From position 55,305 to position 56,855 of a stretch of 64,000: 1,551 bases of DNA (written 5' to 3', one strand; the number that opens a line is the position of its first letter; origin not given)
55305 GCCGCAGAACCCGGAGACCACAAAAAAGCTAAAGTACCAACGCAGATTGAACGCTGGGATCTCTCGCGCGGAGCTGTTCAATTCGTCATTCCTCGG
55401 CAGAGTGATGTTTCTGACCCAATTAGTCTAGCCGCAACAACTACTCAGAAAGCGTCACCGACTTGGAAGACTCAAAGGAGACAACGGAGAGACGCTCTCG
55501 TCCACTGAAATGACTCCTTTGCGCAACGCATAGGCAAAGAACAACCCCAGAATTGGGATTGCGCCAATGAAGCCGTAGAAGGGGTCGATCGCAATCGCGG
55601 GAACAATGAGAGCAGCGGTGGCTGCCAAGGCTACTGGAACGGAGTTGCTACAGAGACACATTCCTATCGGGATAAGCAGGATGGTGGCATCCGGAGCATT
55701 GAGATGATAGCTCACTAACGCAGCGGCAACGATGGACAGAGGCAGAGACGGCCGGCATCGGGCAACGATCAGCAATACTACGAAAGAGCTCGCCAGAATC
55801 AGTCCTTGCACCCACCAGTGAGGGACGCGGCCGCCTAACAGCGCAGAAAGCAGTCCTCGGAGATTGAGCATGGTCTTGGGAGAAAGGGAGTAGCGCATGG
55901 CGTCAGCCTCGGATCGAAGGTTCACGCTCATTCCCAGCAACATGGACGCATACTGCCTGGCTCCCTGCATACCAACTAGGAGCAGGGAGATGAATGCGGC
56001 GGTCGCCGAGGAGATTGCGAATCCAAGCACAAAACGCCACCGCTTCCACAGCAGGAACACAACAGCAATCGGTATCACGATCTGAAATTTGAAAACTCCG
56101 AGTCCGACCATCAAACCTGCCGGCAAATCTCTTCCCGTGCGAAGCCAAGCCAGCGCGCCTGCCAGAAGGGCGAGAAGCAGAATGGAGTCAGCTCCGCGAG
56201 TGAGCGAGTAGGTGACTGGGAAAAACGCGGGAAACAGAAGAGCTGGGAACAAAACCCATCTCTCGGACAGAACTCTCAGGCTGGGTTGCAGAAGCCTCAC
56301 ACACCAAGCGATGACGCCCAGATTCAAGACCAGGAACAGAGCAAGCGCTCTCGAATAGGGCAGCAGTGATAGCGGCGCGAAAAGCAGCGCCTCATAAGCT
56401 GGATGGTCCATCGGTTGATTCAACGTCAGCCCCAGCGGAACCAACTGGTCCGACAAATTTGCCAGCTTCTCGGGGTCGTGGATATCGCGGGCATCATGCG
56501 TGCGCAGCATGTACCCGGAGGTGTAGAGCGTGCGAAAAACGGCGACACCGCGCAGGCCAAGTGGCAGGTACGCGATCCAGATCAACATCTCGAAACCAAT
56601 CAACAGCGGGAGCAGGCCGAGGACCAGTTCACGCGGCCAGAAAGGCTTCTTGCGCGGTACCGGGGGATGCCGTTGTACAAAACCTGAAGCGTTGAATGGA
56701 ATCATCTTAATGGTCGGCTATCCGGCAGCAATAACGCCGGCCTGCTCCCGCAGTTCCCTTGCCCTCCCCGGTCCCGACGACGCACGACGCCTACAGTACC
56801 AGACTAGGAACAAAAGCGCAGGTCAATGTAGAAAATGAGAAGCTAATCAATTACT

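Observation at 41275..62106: Uncharacterised five-member paralogous family (P1-P5) with an [HQ]DE first-loop motif and a conserved soluble C-terminal domain: candidate new GT-C family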

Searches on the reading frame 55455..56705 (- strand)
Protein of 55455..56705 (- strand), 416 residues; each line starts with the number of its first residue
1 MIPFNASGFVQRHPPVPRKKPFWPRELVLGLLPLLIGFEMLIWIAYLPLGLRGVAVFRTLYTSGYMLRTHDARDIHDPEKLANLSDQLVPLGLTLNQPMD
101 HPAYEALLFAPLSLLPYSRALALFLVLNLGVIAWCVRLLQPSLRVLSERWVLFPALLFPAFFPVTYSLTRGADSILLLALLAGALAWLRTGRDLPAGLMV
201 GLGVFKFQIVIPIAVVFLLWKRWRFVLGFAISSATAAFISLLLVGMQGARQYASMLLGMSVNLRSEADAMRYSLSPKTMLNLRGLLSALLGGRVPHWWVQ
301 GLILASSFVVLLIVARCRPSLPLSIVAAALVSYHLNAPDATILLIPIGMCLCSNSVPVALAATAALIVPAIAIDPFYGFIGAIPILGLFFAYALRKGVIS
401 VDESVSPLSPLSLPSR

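Call 11: search_protein_families(library=pfam, proteins=[window:55455-56705:-], max_evalue=0.001)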
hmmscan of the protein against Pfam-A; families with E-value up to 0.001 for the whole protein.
window:55455-56705:- (416 aa): 1 family
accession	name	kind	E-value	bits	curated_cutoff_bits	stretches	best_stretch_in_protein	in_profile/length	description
PF09594.16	GT87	-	3e-21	76.7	25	1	106-331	8-228/237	Glycosyltransferase family 87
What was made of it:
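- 55455..56705 (-): GT87-family GT-C gene. PF09594, E 3e-21 (call 11).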

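Call 46: search_protein_families(library=ncbifam, proteins=[window:55455-56705:-], max_evalue=0.001)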
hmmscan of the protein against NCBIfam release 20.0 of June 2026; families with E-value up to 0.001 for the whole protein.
window:55455-56705:- (416 aa): 1 family
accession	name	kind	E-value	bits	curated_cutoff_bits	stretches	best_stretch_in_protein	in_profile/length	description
NF009915.0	PRK13375.1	equivalog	1.8e-06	26.8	413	1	97-263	92-256/425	mannosyltransferase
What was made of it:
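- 55455..56705 (-): Weak match to mannosyltransferase PRK13375 (call 46).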
